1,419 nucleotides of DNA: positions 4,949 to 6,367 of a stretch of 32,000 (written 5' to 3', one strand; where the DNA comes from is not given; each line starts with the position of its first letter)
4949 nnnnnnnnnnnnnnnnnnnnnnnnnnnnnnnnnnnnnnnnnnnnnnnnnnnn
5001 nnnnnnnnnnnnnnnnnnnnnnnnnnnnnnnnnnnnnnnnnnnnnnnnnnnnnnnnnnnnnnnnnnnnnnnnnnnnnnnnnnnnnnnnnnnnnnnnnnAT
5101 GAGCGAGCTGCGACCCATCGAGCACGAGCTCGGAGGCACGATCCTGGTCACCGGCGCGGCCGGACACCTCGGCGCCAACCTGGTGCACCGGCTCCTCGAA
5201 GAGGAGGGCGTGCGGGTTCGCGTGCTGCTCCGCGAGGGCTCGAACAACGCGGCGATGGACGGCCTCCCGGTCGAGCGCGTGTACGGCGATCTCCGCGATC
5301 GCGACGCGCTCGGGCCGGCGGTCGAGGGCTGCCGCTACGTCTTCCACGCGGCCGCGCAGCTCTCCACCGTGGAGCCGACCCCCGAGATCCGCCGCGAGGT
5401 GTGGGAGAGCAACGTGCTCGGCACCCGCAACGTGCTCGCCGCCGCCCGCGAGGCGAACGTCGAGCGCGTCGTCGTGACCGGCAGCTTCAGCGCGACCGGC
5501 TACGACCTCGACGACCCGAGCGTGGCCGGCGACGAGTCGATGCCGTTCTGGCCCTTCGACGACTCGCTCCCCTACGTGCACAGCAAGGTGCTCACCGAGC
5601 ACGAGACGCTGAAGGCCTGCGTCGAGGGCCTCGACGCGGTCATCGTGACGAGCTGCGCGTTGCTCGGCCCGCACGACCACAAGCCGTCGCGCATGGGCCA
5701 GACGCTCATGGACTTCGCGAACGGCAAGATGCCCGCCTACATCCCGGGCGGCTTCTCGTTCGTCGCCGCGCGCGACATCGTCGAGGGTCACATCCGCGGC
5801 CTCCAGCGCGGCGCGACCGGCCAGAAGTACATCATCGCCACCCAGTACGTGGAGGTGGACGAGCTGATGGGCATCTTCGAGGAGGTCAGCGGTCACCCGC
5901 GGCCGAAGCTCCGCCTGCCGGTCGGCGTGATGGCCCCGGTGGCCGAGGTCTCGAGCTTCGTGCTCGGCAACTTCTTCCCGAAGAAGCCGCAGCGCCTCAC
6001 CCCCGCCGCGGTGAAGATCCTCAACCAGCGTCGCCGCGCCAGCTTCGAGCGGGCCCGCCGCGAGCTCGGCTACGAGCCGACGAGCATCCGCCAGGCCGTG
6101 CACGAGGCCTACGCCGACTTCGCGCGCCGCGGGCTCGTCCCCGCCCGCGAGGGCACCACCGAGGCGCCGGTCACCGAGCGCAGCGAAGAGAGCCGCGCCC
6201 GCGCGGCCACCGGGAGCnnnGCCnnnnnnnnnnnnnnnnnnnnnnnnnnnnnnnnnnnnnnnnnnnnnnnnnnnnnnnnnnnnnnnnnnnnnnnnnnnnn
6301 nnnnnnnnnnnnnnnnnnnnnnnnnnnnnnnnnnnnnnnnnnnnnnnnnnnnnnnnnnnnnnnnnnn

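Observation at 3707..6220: HMG-CoA reductase fused to an HpnA/3beta-HSD-like SDR, with a fossil (or functional) internal ribosome-binding site at the junction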

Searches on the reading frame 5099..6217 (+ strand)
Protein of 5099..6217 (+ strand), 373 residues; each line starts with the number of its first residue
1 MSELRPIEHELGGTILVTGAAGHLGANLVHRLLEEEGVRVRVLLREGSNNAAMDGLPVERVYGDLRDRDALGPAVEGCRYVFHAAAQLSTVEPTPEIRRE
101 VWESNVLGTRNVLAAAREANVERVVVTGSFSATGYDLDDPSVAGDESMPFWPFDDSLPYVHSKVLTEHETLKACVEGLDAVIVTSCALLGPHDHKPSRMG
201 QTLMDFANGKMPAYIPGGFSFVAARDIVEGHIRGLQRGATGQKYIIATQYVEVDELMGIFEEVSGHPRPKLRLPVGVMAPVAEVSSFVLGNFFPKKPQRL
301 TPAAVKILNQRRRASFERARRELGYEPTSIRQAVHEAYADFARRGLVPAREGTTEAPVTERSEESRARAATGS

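Call 12: search_solved_structures(query=window:5099-6217:+, max_evalue=0.00001)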
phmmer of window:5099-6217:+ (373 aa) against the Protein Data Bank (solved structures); distinct sequences matched with E-value up to 0.00001: 37.
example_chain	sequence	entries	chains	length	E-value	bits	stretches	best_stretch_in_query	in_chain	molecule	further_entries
3wj7_A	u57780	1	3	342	9e-54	186.4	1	13-345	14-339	Putative oxidoreductase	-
5tqm_A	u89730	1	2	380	8.4e-20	74.6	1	12-260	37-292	Cinnamoyl-CoA Reductase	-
4r1s_A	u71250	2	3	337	2.1e-17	66.7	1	12-257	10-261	cinnamoyl CoA reductase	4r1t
4r1u_A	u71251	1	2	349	4.8e-15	59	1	14-258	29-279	Cinnamoyl CoA reductase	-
4qtz_A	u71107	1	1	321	6.8e-15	58.5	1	11-272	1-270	Dihydroflavonol-4-reductase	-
6wjb_A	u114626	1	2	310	1.9e-14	57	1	14-268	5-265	NAD-dependent epimerase/dehydratase family protein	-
6wj9_A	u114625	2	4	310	1.3e-13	54.3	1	14-268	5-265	NAD-dependent epimerase/dehydratase family protein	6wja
4quk_A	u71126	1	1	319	3.5e-13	52.8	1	15-272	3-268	Dihydroflavonol-4-reductase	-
6jkg_A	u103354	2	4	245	3.6e-13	52.8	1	16-236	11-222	Sterol-4-alpha-carboxylate 3-dehydrogenase, decarboxylating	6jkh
8rdg_A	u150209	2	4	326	1.9e-11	47.1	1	15-134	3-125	SDR family NAD(P)-dependent oxidoreductase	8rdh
8rdi_A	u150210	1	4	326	2e-11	47.1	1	15-134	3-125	SDR family NAD(P)-dependent oxidoreductase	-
2x4g_A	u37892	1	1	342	8.7e-11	45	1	17-329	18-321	NUCLEOSIDE-DIPHOSPHATE-SUGAR EPIMERASE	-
2p5u_A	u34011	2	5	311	9.5e-11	44.8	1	15-169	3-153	UDP-glucose 4-epimerase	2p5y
8fem_A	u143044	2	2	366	2.2e-10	43.6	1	13-262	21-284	Dihydroflavonol 4-Reductase | Panicum virgatum Dihydroflavonol 4-Reductase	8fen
4j2o_A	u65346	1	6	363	1.3e-09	41.1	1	14-129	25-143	UDP-N-acetylglucosamine 4,6-dehydratase/5-epimerase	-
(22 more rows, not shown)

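Call 23: find_homologous_proteins(query=window:5099-6217:+, max_evalue=1e-20)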
Query window:5099-6217:+ (373 aa): 3086 proteins with E <= 1e-20 among 8000 candidates; the best 120 are listed.
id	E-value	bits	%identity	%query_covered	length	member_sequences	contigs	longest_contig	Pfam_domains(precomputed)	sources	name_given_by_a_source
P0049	2.7e-201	687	83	100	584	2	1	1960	PF16363.12,PF02719.22,PF05368.20,PF01073.26,PF00368.24,PF07993.19,PF13460.13,PF01370.28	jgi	-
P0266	4.1e-171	587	73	98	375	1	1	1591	PF04321.24,PF16363.12,PF02719.22,PF05368.20,PF01073.26,PF07993.19,PF13460.13,PF01370.28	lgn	-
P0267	7.3e-170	583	72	98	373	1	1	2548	PF08659.17,PF16363.12,PF02719.22,PF05368.20,PF01073.26,PF07993.19,PF13460.13,PF01370.28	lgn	-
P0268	2.8e-168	578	70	100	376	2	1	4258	PF04321.24,PF16363.12,PF02719.22,PF05368.20,PF01073.26,PF07993.19,PF13460.13,PF01370.28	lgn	-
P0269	8.5e-165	566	69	100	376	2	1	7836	PF04321.24,PF16363.12,PF02719.22,PF05368.20,PF01073.26,PF07993.19,PF13460.13,PF01370.28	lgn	-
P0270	1.9e-144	500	61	98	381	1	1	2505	PF04321.24,PF16363.12,PF02719.22,PF05368.20,PF01073.26,PF07993.19,PF13460.13,PF01370.28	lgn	-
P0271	1.1e-143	497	64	94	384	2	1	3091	PF04321.24,PF16363.12,PF02719.22,PF05368.20,PF01073.26,PF07993.19,PF13460.13,PF01370.28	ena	-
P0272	1.4e-142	493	58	98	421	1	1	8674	PF08659.17,PF04321.24,PF16363.12,PF02719.22,PF05368.20,PF01073.26,PF07993.19,PF13460.13,PF01370.28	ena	-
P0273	4.2e-141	489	62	97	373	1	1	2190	PF16363.12,PF02719.22,PF05368.20,PF01073.26,PF07993.19,PF13460.13,PF01370.28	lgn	-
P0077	1.3e-140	487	62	95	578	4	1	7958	PF16363.12,PF02719.22,PF05368.20,PF01073.26,PF00368.24,PF07993.19,PF13460.13,PF01370.28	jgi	-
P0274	1.7e-137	477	62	97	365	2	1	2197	PF04321.24,PF16363.12,PF02719.22,PF05368.20,PF01073.26,PF07993.19,PF13460.13,PF01370.28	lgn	-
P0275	1.7e-137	477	63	90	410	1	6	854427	PF08659.17,PF04321.24,PF16363.12,PF02719.22,PF05368.20,PF01073.26,PF07993.19,PF13460.13,PF01370.28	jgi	jgi:nucleoside-diphosphate-sugar epimerase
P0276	2.6e-136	473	61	93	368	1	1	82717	PF04321.24,PF16363.12,PF02719.22,PF05368.20,PF01073.26,PF07993.19,PF13460.13,PF01370.28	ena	-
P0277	3.5e-136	472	61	92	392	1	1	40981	PF04321.24,PF16363.12,PF02719.22,PF05368.20,PF01073.26,PF07993.19,PF13460.13,PF01370.28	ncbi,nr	ncbi:MAG: NAD-dependent epimerase/dehydratase family protein [Myxococcales bacterium]|nr:NAD-depende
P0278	5.9e-136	472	64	90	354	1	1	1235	PF04321.24,PF16363.12,PF02719.22,PF05368.20,PF01073.26,PF07993.19,PF13460.13,PF01370.28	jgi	jgi:nucleoside-diphosphate-sugar epimerase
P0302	2.3e-129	450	61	91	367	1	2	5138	PF04321.24,PF16363.12,PF02719.22,PF05368.20,PF01073.26,PF07993.19,PF13460.13,PF01370.28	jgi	jgi:nucleoside-diphosphate-sugar epimerase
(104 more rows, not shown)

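Call 25: find_encoding_contigs(protein=P0269, flank=4000, max_places=3)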
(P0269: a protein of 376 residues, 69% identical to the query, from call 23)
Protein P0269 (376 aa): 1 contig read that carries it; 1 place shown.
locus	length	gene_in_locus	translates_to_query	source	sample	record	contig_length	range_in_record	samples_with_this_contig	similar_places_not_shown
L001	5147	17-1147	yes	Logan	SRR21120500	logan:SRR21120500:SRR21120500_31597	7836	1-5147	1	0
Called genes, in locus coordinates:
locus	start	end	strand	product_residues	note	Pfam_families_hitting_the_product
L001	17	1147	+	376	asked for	PF05368:NmrA, PF01073:3Beta_HSD, PF01370:Epimerase, PF02719:Polysacc_synt_2, PF04321:RmlD_sub_bind (weak), PF07993:NAD_binding_4 (faint), PF13460:NAD_binding_10, PF16363:GDP_Man_Dehyd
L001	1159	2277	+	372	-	PF00890:FAD_binding_2 (faint), PF01494:FAD_binding_3, PF03486:HI0933_like (faint), PF05834:Lycopene_cycl, PF07992:Pyr_redox_2 (weak), PF12831:FAD_oxidored (weak), PF01266:DAO (weak), PF22578:GGR_cat (weak), +1 more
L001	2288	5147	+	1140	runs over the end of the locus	PF01266:DAO, PF01494:FAD_binding_3, PF07992:Pyr_redox_2 (weak), PF12831:FAD_oxidored, PF08491:SE, PF13249:SQHop_cyclase_N, PF13243:SQHop_cyclase_C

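Call 26: find_encoding_contigs(protein=P0268, flank=4000, max_places=3)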
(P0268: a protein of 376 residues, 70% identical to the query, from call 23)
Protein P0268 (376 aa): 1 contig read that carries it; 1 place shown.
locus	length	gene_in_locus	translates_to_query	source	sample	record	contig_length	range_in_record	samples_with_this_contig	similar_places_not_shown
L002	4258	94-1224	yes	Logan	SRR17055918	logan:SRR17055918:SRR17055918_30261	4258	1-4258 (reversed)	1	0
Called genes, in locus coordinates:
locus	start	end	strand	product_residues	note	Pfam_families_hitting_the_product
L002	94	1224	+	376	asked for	PF05368:NmrA, PF01073:3Beta_HSD, PF01370:Epimerase, PF02719:Polysacc_synt_2, PF04321:RmlD_sub_bind (weak), PF07993:NAD_binding_4 (faint), PF13460:NAD_binding_10, PF16363:GDP_Man_Dehyd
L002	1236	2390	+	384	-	PF00355:Rieske, PF13806:Rieske_2 (faint), PF19112:VanA_C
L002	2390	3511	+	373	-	PF01494:FAD_binding_3, PF04820:Trp_halogenase (faint), PF05834:Lycopene_cycl (faint), PF01266:DAO (weak), PF07992:Pyr_redox_2 (faint), PF22578:GGR_cat (weak)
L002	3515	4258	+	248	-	?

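Call 33: find_related_loci(query=A1, collection=genome_contigs, flank=6000)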
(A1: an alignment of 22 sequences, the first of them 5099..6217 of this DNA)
Query A1 (373 aa) in genome_contigs; peptide patterns used: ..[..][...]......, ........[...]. (x = any residue, [..] = any of these).
599 stretches matched a pattern (row limit reached: there are more); 593 encode a relative of the query (tblastn E <= 1e-3); the best 80 are kept; 80 distinct loci.
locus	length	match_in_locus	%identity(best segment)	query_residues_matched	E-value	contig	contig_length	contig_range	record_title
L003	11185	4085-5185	74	7-373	0e+0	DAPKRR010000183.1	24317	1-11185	MAG TPA_asm: Sandaracinaceae bacterium LLY-WYZ-13_1 k141_752275, whole genome shotgun sequence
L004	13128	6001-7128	71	1-373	4e-168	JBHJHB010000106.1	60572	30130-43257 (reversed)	MAG: Sandaracinaceae bacterium isolate sb_S12C846_1 S12Ck141_588555, whole genome shotgun sequence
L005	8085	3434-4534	69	8-371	4e-167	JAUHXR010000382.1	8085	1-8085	MAG: Polyangia bacterium isolate 3_bin.16 NODE_10601_length_8085_cov_2.239130, whole genome shotgun sequence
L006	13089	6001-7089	67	1-364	6e-161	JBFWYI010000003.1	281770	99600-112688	MAG: Sandaracinaceae bacterium isolate CA_2019_TPBS_160 NODE_350_length_281770_cov_7.623183_TPBS, whole genome shotgun s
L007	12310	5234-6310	61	13-369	4e-147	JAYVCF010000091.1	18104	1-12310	MAG: Deltaproteobacteria bacterium isolate GL30_UP_concoct_80 GL30_UP_concoct_80_90, whole genome shotgun sequence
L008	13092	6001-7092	61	8-371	2e-146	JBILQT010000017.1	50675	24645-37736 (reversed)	MAG: Sandaracinaceae bacterium isolate ME2018-06-07_3300034013_group8_bin51 Rohwer_bin1494_scaffold_313_c1, whole genome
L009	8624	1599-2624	64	7-349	2e-146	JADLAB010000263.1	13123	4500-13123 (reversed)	MAG: Polyangiaceae bacterium isolate SJ101 c_000000409844, whole genome shotgun sequence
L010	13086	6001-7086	61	13-372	6e-146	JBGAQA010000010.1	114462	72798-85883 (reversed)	MAG: Sandaracinaceae bacterium isolate MAG_AAO_AS.33 AAOAS-33_NODE_10_length_114462_cov_7.922472, whole genome shotgun s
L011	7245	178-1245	63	13-371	1e-144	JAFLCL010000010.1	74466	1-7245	MAG: Deltaproteobacteria bacterium isolate UWPOB_DELTA5 gnl_X_FKCMEJAL_10, whole genome shotgun sequence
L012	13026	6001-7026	64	13-355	1e-144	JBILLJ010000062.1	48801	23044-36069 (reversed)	MAG: Sandaracinaceae bacterium isolate ME2017-07-27_3300044645_group7_bin65 Rohwer_bin1493_scaffold_284_c1, whole genome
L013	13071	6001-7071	62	8-366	6e-144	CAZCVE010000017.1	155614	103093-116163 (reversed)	MAG TPA_asm: uncultured Sandaracinaceae bacterium isolate SRP302895_co1_485 genome assembly, contig: NODE_206_length_155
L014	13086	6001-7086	60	13-373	1e-142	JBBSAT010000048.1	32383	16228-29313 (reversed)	MAG: Polyangiales bacterium isolate La6_metabat2.038 La6_metabat2.038_K_2917397_L_32383_cov_13.0000, whole genome shotgu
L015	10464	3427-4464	61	6-350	9e-141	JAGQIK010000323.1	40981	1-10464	MAG: Myxococcales bacterium isolate HKST-UBA02 k127_1426488, whole genome shotgun sequence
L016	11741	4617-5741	57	1-370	3e-140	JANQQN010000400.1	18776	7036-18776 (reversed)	MAG: Myxococcota bacterium isolate IP29b_bin.29 k99_2135279, whole genome shotgun sequence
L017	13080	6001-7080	60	2-362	8e-140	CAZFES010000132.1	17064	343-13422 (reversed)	MAG TPA_asm: uncultured Polyangiaceae bacterium isolate SRP193661_co2_177 genome assembly, contig: NODE_2901_length_1706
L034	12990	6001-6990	57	14-347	4e-127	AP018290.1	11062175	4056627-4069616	Calothrix sp. NIES-4105 DNA, nearly complete genome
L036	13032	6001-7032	56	10-354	2e-125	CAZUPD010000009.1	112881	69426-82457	MAG TPA_asm: uncultured Nannocystaceae bacterium isolate SRP334346_co1_110 genome assembly, contig: NODE_240_length_1128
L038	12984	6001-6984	58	16-347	1e-124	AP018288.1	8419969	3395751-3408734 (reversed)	Nostoc sp. NIES-4103 DNA, nearly complete genome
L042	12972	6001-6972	56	15-339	1e-123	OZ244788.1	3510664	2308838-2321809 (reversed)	MAG: uncultured Pseudohongiella sp. isolate 557b9bf4-2e8a-47be-828a-ee55f768ebc5 genome assembly, chromosome: 1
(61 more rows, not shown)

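Call 47: search_protein_families(library=ncbifam, proteins=[L034:6001-7029:+, L038:6001-7041:+, L036:6001-7071:+, L042:6001-7101:+, L017:6001-7119:+], max_evalue=1e-40)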
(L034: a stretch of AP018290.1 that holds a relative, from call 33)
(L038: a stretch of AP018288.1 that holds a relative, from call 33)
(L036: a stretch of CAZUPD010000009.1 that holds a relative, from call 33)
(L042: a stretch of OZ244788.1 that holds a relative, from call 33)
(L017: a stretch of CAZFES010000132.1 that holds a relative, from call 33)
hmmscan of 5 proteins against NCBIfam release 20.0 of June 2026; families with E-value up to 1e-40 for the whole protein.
L034:6001-7029:+ (343 aa): 2 families
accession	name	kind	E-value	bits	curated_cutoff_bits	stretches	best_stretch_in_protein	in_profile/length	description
NF052578.1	StrlDmthSdmBMthl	equivalog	7.3e-103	344.8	600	1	1-330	2-328/328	sterol demethylase protein SdmB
TIGR03466.1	HpnA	hypoth_equivalog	7.9e-73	245.2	367.65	1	2-329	3-326/327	hopanoid-associated sugar epimerase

L038:6001-7041:+ (347 aa): 2 families
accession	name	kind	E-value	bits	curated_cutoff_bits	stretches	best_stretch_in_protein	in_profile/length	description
NF052578.1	StrlDmthSdmBMthl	equivalog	2.6e-104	349.5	600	1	1-328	4-328/328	sterol demethylase protein SdmB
TIGR03466.1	HpnA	hypoth_equivalog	4.6e-74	249.2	367.65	1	1-326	4-325/327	hopanoid-associated sugar epimerase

L036:6001-7071:+ (357 aa): 2 families
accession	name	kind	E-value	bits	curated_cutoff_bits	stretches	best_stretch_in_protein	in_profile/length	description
NF052578.1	StrlDmthSdmBMthl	equivalog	9.9e-95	318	600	1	6-336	3-327/328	sterol demethylase protein SdmB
TIGR03466.1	HpnA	hypoth_equivalog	8e-69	232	367.65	1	5-335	2-325/327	hopanoid-associated sugar epimerase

L042:6001-7101:+ (367 aa): 2 families
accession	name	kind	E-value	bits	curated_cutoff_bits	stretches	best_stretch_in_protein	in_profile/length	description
NF052578.1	StrlDmthSdmBMthl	equivalog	3.7e-92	309.6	600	1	2-326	4-322/328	sterol demethylase protein SdmB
TIGR03466.1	HpnA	hypoth_equivalog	8.5e-69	231.9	367.65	1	2-325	4-320/327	hopanoid-associated sugar epimerase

L017:6001-7119:+ (373 aa): 2 families
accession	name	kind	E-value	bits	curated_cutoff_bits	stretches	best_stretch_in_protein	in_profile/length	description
NF052578.1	StrlDmthSdmBMthl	equivalog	7.4e-92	308.6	600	1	13-344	2-327/328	sterol demethylase protein SdmB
TIGR03466.1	HpnA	hypoth_equivalog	1.7e-69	234.2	367.65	1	14-343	3-325/327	hopanoid-associated sugar epimerase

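Call 67: find_homologous_proteins(query=L003:5212-6381:+, max_evalue=1e-60)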
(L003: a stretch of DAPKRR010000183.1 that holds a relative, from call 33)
Query L003:5212-6381:+ (390 aa): 1514 proteins with E <= 1e-60 among 8000 candidates; the best 120 are listed.
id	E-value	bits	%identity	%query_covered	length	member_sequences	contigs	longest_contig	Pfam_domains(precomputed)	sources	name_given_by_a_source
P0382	6.5e-274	926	100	100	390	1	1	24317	PF00355.33,PF19112.7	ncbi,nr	ncbi:MAG TPA: Rieske 2Fe-2S domain-containing protein [Sandaracinaceae bacterium LLY-WYZ-13_1]|nr:Ri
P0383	5.4e-236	801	87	98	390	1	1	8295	PF00355.33,PF19112.7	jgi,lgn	jgi:hypothetical protein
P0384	4.3e-213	725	77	97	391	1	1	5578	PF00355.33,PF13806.13,PF19112.7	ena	-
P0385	1.5e-212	724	79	96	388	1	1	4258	PF00355.33,PF19112.7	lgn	-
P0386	1.2e-210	717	79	98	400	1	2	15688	PF00355.33,PF19112.7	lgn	-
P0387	7.4e-209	711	77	96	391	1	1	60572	PF00355.33,PF19112.7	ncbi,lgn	ncbi:MAG: Rieske 2Fe-2S domain-containing protein [Sandaracinaceae bacterium]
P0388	6.3e-208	708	78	94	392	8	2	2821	PF00355.33,PF13806.13,PF19112.7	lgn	-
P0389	3.9e-206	703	76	97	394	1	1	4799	PF00355.33,PF13806.13,PF19112.7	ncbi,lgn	-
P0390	1.1e-203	694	76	97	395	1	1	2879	PF00355.33,PF19112.7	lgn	-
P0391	4.3e-203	692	76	96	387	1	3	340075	PF00355.33,PF19112.7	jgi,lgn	jgi:phenylpropionate dioxygenase-like ring-hydroxylating dioxygenase large terminal subunit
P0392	8.5e-203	692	74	95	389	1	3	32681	PF00355.33,PF19112.7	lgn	-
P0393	1.7e-202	691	77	96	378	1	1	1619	PF00355.33,PF19112.7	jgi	jgi:phenylpropionate dioxygenase-like ring-hydroxylating dioxygenase large terminal subunit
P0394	1.7e-202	691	75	96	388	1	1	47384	PF00355.33,PF19112.7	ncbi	ncbi:MAG: Rieske 2Fe-2S domain-containing protein [Sandaracinaceae bacterium]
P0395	2.0e-202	690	77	96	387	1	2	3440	PF00355.33,PF13806.13,PF19112.7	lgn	-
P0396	3.1e-202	690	74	98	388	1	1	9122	PF00355.33,PF19112.7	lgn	-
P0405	6.8e-199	679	74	95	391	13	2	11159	PF00355.33,PF19112.7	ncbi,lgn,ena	-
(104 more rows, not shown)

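Call 68: find_encoding_contigs(protein=P0405, flank=6000, max_places=4)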
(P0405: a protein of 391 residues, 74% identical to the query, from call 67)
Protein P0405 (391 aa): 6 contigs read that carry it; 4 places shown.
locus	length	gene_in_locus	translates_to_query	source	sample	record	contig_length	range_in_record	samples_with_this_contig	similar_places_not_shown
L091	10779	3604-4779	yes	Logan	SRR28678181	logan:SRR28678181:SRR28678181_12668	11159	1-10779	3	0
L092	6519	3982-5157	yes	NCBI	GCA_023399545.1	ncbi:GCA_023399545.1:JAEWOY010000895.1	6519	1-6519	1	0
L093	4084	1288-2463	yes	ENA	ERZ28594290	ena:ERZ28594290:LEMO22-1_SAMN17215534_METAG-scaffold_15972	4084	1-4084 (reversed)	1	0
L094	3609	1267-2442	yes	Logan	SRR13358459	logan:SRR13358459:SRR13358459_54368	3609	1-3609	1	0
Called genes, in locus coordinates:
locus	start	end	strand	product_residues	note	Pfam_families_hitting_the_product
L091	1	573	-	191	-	?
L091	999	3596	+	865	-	PF00368:HMG-CoA_red, PF04321:RmlD_sub_bind (weak), PF05368:NmrA, PF01073:3Beta_HSD, PF01370:Epimerase, PF02719:Polysacc_synt_2, PF13460:NAD_binding_10, PF16363:GDP_Man_Dehyd, +1 more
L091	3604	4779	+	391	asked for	PF00355:Rieske, PF19112:VanA_C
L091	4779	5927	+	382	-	PF01266:DAO (faint), PF01494:FAD_binding_3, PF04820:Trp_halogenase (faint), PF05834:Lycopene_cycl (faint), PF22578:GGR_cat (weak)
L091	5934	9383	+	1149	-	PF01266:DAO (weak), PF01494:FAD_binding_3 (weak), PF12831:FAD_oxidored (weak), PF08491:SE, PF00432:Prenyltrans (faint), PF13249:SQHop_cyclase_N, PF13243:SQHop_cyclase_C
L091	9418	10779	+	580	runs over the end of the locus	?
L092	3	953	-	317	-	?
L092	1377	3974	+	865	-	PF00368:HMG-CoA_red, PF04321:RmlD_sub_bind (weak), PF05368:NmrA, PF01073:3Beta_HSD, PF01370:Epimerase, PF02719:Polysacc_synt_2, PF13460:NAD_binding_10, PF16363:GDP_Man_Dehyd, +1 more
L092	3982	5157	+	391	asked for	PF00355:Rieske, PF19112:VanA_C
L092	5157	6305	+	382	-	PF01494:FAD_binding_3, PF04820:Trp_halogenase (faint), PF05834:Lycopene_cycl (faint), PF01266:DAO (weak), PF22578:GGR_cat (weak)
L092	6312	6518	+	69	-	?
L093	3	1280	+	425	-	?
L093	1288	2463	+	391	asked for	PF00355:Rieske, PF19112:VanA_C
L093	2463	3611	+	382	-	PF01266:DAO (faint), PF01494:FAD_binding_3, PF04820:Trp_halogenase (faint), PF05834:Lycopene_cycl (faint), PF22578:GGR_cat (weak)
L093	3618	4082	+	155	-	?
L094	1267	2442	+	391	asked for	PF00355:Rieske, PF19112:VanA_C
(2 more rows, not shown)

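Call 69: find_encoding_contigs(protein=P0389, flank=6000, max_places=3)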
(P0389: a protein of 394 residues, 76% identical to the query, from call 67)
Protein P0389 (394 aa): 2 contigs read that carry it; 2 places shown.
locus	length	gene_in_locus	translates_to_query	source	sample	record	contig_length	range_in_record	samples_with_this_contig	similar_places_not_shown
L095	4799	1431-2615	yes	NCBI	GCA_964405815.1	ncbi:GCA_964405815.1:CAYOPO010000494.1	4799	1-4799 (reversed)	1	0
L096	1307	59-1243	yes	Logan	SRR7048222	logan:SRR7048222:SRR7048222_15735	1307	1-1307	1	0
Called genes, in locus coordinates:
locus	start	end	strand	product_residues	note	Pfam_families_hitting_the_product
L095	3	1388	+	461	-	?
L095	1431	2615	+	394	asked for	PF00355:Rieske, PF13806:Rieske_2 (faint), PF19112:VanA_C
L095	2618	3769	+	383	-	PF01494:FAD_binding_3, PF05834:Lycopene_cycl (faint), PF01266:DAO (weak)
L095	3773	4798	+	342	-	?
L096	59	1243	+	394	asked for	PF00355:Rieske, PF13806:Rieske_2 (faint), PF19112:VanA_C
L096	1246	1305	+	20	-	?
